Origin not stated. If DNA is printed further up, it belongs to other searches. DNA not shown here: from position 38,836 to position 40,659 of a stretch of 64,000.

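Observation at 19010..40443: Each cytochrome pair comes with its own parvulin/SurA-like periplasmic PPIase paralog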

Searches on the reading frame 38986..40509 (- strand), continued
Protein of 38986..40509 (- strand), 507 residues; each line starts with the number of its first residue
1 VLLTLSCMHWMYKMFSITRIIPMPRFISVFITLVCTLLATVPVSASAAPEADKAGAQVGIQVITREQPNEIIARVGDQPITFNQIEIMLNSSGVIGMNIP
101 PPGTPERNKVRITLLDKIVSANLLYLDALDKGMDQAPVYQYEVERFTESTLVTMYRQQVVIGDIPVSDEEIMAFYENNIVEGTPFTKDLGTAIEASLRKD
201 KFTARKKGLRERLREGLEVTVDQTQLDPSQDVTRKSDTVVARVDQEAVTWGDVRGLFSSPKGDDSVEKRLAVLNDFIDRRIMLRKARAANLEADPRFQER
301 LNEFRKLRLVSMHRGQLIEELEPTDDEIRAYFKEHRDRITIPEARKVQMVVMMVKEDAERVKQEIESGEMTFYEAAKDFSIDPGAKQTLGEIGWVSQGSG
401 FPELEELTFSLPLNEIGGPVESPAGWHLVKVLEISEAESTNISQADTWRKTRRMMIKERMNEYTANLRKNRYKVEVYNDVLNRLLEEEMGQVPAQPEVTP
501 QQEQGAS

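Call 48: fold_search(model_id=the predicted structure, library=pdb)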
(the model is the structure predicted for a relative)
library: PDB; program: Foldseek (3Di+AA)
matches with E <= 10: 174; with E <= 0.001: 89
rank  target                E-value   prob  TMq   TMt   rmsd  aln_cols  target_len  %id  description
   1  3rfw                  4.8e-11  1.00  0.34  0.58   7.2       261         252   20  The virulence factor PEB4 and the periplasmic protein Cj1289 are two structurally-related SurA-like chaperones in the hu (released 2011-04-27)
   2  5ez1_B                1.2e-09  1.00  0.26  0.46   9.0       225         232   20  Crystal Structure of Cell Binding Factor 2 from Helicobacter pylori in complex with I2CA (released 2016-03-16)
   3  1m5y_A                3.1e-09  1.00  0.20  0.25  25.2       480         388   12  Crystallographic Structure of SurA, a Molecular Chaperone that Facilitates Outer Membrane Porin Folding (released 2002-11-08)
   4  1m5y_C                3.1e-09  1.00  0.19  0.24  25.0       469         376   13  Crystallographic Structure of SurA, a Molecular Chaperone that Facilitates Outer Membrane Porin Folding (released 2002-11-08)
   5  5ez1_A                3.6e-09  1.00  0.27  0.49   8.3       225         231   20  Crystal Structure of Cell Binding Factor 2 from Helicobacter pylori in complex with I2CA (released 2016-03-16)
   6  6bhf                  4.0e-09  1.00  0.25  0.40   9.3       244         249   21  Crystal structure of the petidylprolyl cis,trans-isomerase from Helicobacter pylori (released 2018-09-19)
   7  1m5y_D                6.1e-09  1.00  0.19  0.24  25.9       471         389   12  Crystallographic Structure of SurA, a Molecular Chaperone that Facilitates Outer Membrane Porin Folding (released 2002-11-08)
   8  1m5y_B                8.7e-09  1.00  0.19  0.24  24.9       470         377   13  Crystallographic Structure of SurA, a Molecular Chaperone that Facilitates Outer Membrane Porin Folding (released 2002-11-08)
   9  9a7d_B                1.4e-08  1.00  0.25  0.39  23.9       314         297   16  Integrative model of YRVJ-YACD by crosslinking MS and deep learning (released 2024-09-18)
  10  9hg5_F                1.6e-08  1.00  0.26  0.36  15.5       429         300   12  BAM-SurA complex in the swing-in state with full length BamC resolved (released 2025-04-16)
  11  4wo7_B                4.4e-08  1.00  0.18  0.33  22.7       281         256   16  Crystal Structure of PrsA from Bacillus subtilis (released 2014-12-24)
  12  2pv3_A                5.1e-08  1.00  0.25  0.38  16.3       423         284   10  Crystallographic Structure of SurA fragment lacking the second peptidyl-prolyl isomerase domain complexed with peptide (released 2007-10-02)
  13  4wo7_A                8.2e-08  1.00  0.18  0.33  22.2       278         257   17  Crystal Structure of PrsA from Bacillus subtilis (released 2014-12-24)
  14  9hga_F                9.5e-08  1.00  0.22  0.32  19.6       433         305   11  BAM-SurA-darobactin complex in the swing-out state (released 2025-04-16)
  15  6vj4                  1.1e-07  1.00  0.20  0.44  10.9       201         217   17  1.70 Angstrom Resolution Crystal Structure of Peptidylprolyl Isomerase (PrsA) from Bacillus anthracis (released 2020-02-05)
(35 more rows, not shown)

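Call 57: search_protein_families(library=pfam, proteins=[L134:10011-10475:+, L122:13143-13421:+, L107:6855-7229:-, L086:5293-5865:+, L150:3525-3986:+, L091:2786-3154:-, L151:444-905:+], max_evalue=0.01)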
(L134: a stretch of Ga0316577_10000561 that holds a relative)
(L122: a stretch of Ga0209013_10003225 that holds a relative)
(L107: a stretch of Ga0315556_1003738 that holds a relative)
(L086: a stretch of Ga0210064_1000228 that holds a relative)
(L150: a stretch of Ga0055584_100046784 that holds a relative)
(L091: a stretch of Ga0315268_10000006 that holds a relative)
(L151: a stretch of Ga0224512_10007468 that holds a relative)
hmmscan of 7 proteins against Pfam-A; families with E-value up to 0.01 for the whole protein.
L134:10011-10475:+ (155 aa): 1 family
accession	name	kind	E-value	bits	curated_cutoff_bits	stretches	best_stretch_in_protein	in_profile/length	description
PF00581.25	Rhodanese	-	9.7e-17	61.7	22.2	1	44-134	1-100/102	Rhodanese-like domain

L122:13143-13421:+ (93 aa): 0 families

L107:6855-7229:- (125 aa): 0 families

L086:5293-5865:+ (191 aa): 0 families

L150:3525-3986:+ (154 aa): 0 families

L091:2786-3154:- (123 aa): 0 families

L151:444-905:+ (154 aa): 0 families
